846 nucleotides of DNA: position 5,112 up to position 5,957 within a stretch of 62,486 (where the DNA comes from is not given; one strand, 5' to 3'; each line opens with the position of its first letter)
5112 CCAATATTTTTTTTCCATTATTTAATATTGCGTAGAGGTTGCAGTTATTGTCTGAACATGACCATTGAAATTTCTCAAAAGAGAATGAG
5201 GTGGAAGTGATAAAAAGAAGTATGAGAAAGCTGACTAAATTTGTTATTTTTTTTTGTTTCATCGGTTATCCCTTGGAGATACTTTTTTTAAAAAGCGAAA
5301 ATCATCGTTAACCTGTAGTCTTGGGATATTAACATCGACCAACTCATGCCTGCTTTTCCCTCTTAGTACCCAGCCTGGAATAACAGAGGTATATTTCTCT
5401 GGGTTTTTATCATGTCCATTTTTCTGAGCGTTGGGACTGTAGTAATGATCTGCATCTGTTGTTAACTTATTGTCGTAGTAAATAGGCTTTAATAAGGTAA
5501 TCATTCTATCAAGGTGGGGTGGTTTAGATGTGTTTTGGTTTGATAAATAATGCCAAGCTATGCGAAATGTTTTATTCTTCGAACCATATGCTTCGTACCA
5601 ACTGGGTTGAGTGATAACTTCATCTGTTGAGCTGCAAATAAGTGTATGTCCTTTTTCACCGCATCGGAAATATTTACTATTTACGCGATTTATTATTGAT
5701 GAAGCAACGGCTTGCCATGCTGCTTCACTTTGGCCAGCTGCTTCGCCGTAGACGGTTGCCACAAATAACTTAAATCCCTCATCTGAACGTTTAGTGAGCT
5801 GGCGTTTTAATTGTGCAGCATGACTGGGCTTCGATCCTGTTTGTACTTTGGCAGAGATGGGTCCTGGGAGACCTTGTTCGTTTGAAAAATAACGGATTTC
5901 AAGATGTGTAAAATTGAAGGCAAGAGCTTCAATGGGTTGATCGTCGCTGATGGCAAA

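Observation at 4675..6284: Orphan 'evolved Hcp': Hcp tube domain fused to a SleB-type cell-wall hydrolase, coupled to a signal-peptide protein, in a Dot/Icm organism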

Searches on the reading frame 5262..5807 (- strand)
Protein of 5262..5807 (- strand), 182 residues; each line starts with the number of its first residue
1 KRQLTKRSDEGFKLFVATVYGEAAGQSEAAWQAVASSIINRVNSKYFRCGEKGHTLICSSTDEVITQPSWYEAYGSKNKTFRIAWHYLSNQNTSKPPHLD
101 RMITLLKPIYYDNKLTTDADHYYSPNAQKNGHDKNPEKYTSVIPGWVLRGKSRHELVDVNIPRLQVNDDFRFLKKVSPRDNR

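Call 28: search_solved_structures(query=A2, max_evalue=10, show_alignments=3)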
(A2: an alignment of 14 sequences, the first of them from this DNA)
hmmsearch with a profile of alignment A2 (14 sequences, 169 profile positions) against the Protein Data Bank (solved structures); distinct sequences matched with E-value up to 10: 2.
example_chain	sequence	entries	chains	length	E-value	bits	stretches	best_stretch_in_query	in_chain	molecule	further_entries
4f55_A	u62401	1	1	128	3.4e-05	27.1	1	8-70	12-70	Spore cortex-lytic enzyme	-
4fet_B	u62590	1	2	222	0.00041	23.6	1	8-70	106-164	Spore cortex-lytic enzyme prepeptide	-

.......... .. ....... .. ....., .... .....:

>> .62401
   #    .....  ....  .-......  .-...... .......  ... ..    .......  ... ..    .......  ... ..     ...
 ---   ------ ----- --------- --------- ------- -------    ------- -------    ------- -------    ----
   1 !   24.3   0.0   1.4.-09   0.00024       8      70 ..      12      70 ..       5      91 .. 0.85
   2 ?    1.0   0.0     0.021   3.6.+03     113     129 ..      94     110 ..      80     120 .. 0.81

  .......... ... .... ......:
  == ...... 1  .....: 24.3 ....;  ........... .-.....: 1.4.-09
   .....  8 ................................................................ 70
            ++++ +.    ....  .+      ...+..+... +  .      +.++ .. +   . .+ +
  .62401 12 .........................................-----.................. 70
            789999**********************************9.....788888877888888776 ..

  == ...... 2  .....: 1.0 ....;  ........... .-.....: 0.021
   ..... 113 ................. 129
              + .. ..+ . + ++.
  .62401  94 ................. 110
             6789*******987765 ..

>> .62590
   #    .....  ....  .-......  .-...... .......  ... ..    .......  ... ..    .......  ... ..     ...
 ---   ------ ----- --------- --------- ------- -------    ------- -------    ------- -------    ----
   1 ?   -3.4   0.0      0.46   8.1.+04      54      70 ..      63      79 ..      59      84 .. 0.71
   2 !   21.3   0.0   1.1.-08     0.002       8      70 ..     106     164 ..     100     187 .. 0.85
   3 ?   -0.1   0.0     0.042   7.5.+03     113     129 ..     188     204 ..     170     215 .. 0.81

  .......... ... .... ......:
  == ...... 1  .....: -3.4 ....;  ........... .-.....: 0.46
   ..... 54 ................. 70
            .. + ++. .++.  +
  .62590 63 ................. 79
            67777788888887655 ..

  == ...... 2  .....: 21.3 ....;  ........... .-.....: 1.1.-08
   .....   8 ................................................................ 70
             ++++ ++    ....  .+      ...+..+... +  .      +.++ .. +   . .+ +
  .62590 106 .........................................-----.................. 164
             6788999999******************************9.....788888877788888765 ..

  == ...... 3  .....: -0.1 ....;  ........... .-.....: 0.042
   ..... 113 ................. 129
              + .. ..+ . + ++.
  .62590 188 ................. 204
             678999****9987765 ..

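Call 38: predict_structure(alignment_id=A2)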
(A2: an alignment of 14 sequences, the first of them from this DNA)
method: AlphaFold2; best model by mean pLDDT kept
length: 182 residues; sequences in the alignment: 14
mean_pLDDT: 91.7   pTM: 0.88
mean pLDDT of the five models: 91.7, 91.3, 90.0, 88.6, 82.4
residues with pLDDT >= 90: 150; 70-90: 21; 50-70: 7; < 50: 4
segments of 3 or more residues with pLDDT < 50: 1-3
pLDDT, mean of each block of 10 residues (from residue 1): 67 98 97 98 90 84 92 94 97 92 98 97 94 92 94 95 95 84 50
secondary structure, 60 per line:
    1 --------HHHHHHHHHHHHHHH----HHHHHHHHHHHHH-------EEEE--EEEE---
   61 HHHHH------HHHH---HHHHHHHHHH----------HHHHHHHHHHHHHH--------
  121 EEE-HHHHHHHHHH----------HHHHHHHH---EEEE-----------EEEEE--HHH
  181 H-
elements in order: H9-23 H28-40 E48-51 E54-57 H61-65 H72-75 H79-88 H99-112 E121-123 H125-134 H145-152 E156-159 E171-175 H178-181

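Call 42: fold_search(model_id=the predicted structure, library=pdb)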
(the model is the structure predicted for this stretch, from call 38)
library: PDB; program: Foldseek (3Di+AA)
matches with E <= 10: 71; with E <= 0.001: 2
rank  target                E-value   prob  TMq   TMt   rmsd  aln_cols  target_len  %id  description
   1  4fet_A                5.1e-04  1.00  0.45  0.65   7.0       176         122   20  Catalytic domain of germination-specific lytic tansglycosylase SleB from Bacillus anthracis (released 2012-07-25)
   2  4fet_B                8.9e-04  1.00  0.44  0.63   7.4       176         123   20  Catalytic domain of germination-specific lytic tansglycosylase SleB from Bacillus anthracis (released 2012-07-25)
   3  4f55                  1.8e-03  1.00  0.46  0.64   6.8       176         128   19  Crystal Structure of the Catalytic Domain of the Bacillus cereus SleB Protein (released 2012-07-11)
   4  3c18_A                1.6e+00  0.05  0.19  0.13  16.6       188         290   12  Crystal structure of nucleotidyltransferase-like protein (ZP_00538802.1) from Exiguobacterium sibiricum 255-15 at 1.90 (released 2008-02-12)
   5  9cgc_O                2.3e+00  0.04  0.17  0.10  15.2       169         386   14  Yeast 26S proteasome non-substrate-engaged (S1 state) (released 2025-07-09)
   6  5afq_B                2.6e+00  0.03  0.18  0.10  16.8       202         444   13  Crystal structure of RPC62 - RPC32 beta (released 2015-10-07)
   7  7q94_B                2.7e+00  0.04  0.16  0.12  12.1       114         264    8  Crystal Structure of Agrobacterium tumefaciens NADQ, DNA complex. (released 2022-11-09)
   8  5bwa_B                2.9e+00  0.05  0.15  0.19  10.9        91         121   14  Crystal structure of ODC-PLP-AZ1 ternary complex (released 2015-12-09)
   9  3f10                  3.0e+00  0.04  0.18  0.13  15.4       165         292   10  Crystal structure of Clostridium Acetobutylicum 8-oxoguanine DNA glycosylase in complex with 8-oxoguanosine (released 2009-04-07)
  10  2c6y_B                3.2e+00  0.12  0.18  0.28   5.7        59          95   14  Crystal structure of interleukin enhancer-binding factor 1 bound to DNA (released 2006-04-18)
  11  4o9x                  3.2e+00  0.07  0.14  0.02   5.5        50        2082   10  Crystal Structure of TcdB2-TccC3 (released 2014-02-26)
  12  3c18_B                3.6e+00  0.02  0.17  0.12  17.2       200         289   10  Crystal structure of nucleotidyltransferase-like protein (ZP_00538802.1) from Exiguobacterium sibiricum 255-15 at 1.90 (released 2008-02-12)
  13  2p6t_B                3.6e+00  0.02  0.12  0.13  15.8       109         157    9  CRYSTAL STRUCTURE OF TRANSCRIPTIONAL REGULATOR NMB0573 and L-LEUCINE COMPLEX FROM NEISSERIA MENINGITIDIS (released 2007-04-03)
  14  3i0x_A                3.8e+00  0.03  0.19  0.14  15.4       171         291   10  Crystal structure of Clostridium acetobutylicum 8-oxoguanine glycosylase/lyase in complex with dsDNA containing adenin (released 2009-09-29)
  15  6sup                  4.0e+00  0.07  0.14  0.02   6.2        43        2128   12  Crystal Structure of TcdB2-TccC3-Cdc42 (released 2019-12-04)
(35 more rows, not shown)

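Call 52: search_protein_representatives(alignment_id=A2)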
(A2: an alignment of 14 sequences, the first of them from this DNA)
Query: 14 sequences, 169 profile positions. Proteins with E-value up to 0.001 (for the whole library): 362; up to 1e-10: 190; up to 1e-30: 55. The best 150 are listed.
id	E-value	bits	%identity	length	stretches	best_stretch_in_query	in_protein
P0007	1.6e-61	223.5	-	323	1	2-168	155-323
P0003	5.9e-60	218.4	-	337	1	1-167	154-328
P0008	4.6e-59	215.4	-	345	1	8-168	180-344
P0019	1.3e-56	207.5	-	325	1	2-168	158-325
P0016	1.2e-47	178.3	-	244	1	3-168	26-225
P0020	1.8e-45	171.2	-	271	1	5-168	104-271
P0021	4.4e-45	170.0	-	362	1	1-168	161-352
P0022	4.8e-44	166.6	-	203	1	1-168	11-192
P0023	9.9e-44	165.6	-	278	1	8-168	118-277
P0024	6.0e-43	163.0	-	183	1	4-168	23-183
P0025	2.7e-42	160.9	-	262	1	1-168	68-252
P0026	1.0e-41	159.0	-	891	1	3-166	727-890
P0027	1.0e-41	159.0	-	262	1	2-168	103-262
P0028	1.3e-41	158.6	-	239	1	6-168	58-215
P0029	2.2e-41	158.0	-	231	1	5-168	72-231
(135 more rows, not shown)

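Call 54: search_protein_families(library=pfam, alignment_id=A3, max_evalue=0.001)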
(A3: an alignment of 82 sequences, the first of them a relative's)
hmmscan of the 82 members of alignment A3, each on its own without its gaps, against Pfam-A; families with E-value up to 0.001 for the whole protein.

A. member 1, P0019 (325 aa): 2 families
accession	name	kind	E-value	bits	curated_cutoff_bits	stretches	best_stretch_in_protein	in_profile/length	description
PF05638.18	T6SS_HCP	-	2.6e-09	37.9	23.5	1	18-129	17-129/129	Type VI secretion system effector, Hcp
PF07486.17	Hydrolase_2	-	0.00057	20.9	27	0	182-299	2-96/100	Cell Wall Hydrolase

B. families by the number of members that match (of 82 scanned): 30 families (the first 25 are shown)
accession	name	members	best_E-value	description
PF07486.17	Hydrolase_2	58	4.2e-14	Cell Wall Hydrolase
PF01476.26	LysM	9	4.2e-16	LysM domain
PF01551.29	Peptidase_M23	7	4.7e-17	Peptidase family M23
PF05593.20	RHS_repeat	6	2.1e-56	RHS Repeat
PF01471.23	PG_binding_1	6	5.7e-21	Putative peptidoglycan binding domain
PF05488.18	PAAR_motif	6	2.4e-20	PAAR motif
PF05954.17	Phage_GPD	5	1.2e-52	Phage tail baseplate hub (GPD)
PF05638.18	T6SS_HCP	4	3.2e-24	Type VI secretion system effector, Hcp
PF14107.11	DUF4280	3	1.2e-11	Domain of unknown function (DUF4280)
PF10106.14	DUF2345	3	5.7e-10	Uncharacterized protein conserved in bacteria (DUF2345)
PF19127.6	Choline_bind_3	2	9.3e-20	Choline-binding repeat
PF01473.26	Choline_bind_1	2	4.2e-12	Putative cell wall binding repeat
PF04717.18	Phage_base_V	2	5.1e-11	Type VI secretion system/phage-baseplate injector OB domain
PF19085.6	Choline_bind_2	2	1.2e-06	Choline-binding repeat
PF05257.22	CHAP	2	3.9e-06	CHAP domain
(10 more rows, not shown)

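Call 85: search_solved_structures(query=window:5262-5807:-, max_evalue=10, show_alignments=2)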
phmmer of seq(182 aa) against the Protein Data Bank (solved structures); distinct sequences matched with E-value up to 10: 3.
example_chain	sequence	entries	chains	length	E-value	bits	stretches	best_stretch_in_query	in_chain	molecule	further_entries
4f55_A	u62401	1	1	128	0.37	13.5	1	10-47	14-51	Spore cortex-lytic enzyme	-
6nsm_A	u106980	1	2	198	0.8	12.4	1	41-92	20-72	TetR family transcriptional regulator CifR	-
6nsn_A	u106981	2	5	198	0.8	12.4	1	41-92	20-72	TetR family transcriptional regulator CifR | CifR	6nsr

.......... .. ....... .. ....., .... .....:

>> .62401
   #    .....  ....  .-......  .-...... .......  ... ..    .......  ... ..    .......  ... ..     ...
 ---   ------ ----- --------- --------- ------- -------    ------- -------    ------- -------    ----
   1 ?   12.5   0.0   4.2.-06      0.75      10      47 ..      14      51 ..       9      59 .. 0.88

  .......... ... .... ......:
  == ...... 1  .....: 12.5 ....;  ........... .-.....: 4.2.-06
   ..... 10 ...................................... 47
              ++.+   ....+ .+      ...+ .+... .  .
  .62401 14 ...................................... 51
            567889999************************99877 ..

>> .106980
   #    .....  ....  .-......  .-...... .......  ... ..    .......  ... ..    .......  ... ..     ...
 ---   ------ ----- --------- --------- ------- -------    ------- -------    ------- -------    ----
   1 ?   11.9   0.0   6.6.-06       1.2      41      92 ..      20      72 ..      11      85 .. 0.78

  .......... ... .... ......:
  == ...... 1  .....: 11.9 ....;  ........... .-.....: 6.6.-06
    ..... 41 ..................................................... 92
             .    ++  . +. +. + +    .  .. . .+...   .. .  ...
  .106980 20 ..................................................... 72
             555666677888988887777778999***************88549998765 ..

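Call 92: find_encoding_contigs(protein=P0023, flank=10000, max_places=2)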
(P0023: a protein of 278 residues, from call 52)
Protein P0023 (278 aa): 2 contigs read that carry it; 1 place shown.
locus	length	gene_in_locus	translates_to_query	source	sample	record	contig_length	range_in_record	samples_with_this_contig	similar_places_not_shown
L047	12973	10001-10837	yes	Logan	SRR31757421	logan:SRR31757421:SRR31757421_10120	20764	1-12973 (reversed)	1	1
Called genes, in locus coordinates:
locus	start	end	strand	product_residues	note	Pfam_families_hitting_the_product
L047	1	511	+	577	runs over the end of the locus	-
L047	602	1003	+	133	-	PF18765:Polbeta, PF01909:NTP_transf_2 (weak)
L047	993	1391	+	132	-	PF01934:HepT-like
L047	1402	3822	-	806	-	PF02518:HATPase_c, PF00204:DNA_gyraseB, PF01751:Toprim, PF21249:GyrB_hook, PF18053:GyrB_insert, PF00986:DNA_gyraseB_C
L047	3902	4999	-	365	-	PF02463:SMC_N, PF13166:AAA_13 (weak), PF13175:AAA_15 (weak), PF13476:AAA_23, PF13555:AAA_29 (faint), PF13304:AAA_21 (weak)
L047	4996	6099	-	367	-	PF00712:DNA_pol3_beta, PF02767:DNA_pol3_beta_2, PF02768:DNA_pol3_beta_3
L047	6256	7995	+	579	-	PF00528:BPD_transp_1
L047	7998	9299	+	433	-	PF00005:ABC_tran, PF13304:AAA_21 (faint), PF09821:AAA_assoc_C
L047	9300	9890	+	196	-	-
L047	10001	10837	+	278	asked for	PF05488:PAAR_motif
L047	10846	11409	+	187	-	-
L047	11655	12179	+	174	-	-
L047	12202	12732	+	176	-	-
